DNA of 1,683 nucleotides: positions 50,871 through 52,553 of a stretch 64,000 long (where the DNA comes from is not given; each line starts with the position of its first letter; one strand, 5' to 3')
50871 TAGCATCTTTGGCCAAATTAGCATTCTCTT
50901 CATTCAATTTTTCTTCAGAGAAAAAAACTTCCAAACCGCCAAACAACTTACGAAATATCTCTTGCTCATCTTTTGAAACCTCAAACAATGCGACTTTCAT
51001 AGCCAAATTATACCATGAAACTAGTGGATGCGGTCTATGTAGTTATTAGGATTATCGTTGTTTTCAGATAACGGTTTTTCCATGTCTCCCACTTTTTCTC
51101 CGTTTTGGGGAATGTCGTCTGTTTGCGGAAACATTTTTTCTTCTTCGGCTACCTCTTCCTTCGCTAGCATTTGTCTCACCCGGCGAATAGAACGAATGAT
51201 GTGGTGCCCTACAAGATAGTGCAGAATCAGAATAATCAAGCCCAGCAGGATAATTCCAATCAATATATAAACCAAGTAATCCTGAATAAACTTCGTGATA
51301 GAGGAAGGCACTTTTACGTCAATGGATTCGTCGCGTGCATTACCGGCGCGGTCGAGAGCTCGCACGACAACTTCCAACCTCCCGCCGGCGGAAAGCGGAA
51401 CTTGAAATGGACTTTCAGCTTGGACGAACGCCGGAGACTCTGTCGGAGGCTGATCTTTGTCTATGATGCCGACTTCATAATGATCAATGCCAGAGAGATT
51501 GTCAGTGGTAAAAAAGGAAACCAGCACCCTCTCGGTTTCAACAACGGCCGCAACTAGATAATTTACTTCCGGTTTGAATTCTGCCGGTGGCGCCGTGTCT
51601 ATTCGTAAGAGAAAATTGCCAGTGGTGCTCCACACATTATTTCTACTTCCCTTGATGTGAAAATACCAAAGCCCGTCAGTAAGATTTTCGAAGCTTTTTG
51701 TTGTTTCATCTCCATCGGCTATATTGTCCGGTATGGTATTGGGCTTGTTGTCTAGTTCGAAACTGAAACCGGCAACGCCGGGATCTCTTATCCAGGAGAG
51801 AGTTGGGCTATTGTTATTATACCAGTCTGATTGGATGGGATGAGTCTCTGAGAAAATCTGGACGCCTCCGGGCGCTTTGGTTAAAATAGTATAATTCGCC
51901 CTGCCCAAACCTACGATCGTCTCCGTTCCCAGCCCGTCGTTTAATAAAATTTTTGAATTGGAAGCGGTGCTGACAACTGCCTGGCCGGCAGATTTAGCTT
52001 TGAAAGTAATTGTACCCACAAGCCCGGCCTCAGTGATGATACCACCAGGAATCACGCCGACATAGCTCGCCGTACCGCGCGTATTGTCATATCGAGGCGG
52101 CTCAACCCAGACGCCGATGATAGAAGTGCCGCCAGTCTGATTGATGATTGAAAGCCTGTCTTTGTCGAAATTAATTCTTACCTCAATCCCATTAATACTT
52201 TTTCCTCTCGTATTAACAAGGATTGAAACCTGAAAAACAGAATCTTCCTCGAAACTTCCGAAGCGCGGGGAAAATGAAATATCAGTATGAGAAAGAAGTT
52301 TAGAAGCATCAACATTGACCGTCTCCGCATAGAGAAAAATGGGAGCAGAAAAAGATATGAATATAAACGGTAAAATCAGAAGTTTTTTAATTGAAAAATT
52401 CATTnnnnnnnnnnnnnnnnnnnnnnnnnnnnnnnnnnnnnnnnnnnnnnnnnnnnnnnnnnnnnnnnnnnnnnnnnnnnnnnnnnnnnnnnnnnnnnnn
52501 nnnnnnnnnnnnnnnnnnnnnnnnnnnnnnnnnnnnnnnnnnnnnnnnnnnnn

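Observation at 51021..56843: Cohesin-dockerin surface protein cluster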

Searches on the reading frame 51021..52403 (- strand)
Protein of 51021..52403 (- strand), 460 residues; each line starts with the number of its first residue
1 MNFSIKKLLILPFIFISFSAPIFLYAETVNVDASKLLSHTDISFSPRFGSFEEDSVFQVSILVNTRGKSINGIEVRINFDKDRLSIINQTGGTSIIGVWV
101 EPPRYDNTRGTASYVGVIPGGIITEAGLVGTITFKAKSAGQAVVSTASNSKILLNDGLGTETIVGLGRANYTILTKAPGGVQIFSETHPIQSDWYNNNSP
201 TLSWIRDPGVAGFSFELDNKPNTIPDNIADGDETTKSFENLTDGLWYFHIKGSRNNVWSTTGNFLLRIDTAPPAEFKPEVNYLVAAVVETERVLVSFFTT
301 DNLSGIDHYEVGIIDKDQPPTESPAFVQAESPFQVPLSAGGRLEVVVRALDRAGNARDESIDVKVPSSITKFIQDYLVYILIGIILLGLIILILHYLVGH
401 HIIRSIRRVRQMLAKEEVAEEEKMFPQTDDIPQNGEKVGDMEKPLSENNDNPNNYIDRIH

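Call 3: search_protein_families(library=pfam, proteins=[window:51021-52403:-], max_evalue=1)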
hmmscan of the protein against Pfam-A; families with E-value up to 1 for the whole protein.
window:51021-52403:- (460 aa): 4 families
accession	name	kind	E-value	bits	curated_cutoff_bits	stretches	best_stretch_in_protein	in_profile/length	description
PF00963.24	Cohesin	-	0.0002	22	24.1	1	55-162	14-126/139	Cohesin domain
PF16343.11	DUF4973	-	0.042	14.3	27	1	44-90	28-69/129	Domain of unknown function (DUF4973)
PF06781.17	CrgA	-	0.061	13.9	24.8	1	367-402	25-60/89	Cell division protein CrgA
PF09835.14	DUF2062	-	0.061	13.7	27.4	1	367-410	102-145/147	Uncharacterized protein conserved in bacteria (DUF2062)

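Call 4: search_protein_families(library=ncbifam, proteins=[window:51021-52403:-], max_evalue=1)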
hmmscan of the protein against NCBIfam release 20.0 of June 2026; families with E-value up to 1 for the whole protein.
window:51021-52403:- (460 aa): 4 families
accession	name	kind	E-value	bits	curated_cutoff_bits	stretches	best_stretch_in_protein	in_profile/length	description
TIGR00206.1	fliF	equivalog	8.7e-05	21.6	129.75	1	355-448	431-523/555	flagellar basal-body MS-ring/collar protein FliF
NF047446.1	barrel_OmpL47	domain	0.00077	19.9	40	1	295-364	7-67/68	OmpL47-type beta-barrel domain-containing protein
NF001194.0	PRK00159.1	equivalog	0.0051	16.9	102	1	362-402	21-58/87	cell division protein CrgA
NF045901.1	HisKinLetSLeg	equivalog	0.0057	14.7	1650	1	360-414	161-214/906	two-component system sensor histidine kinase LetS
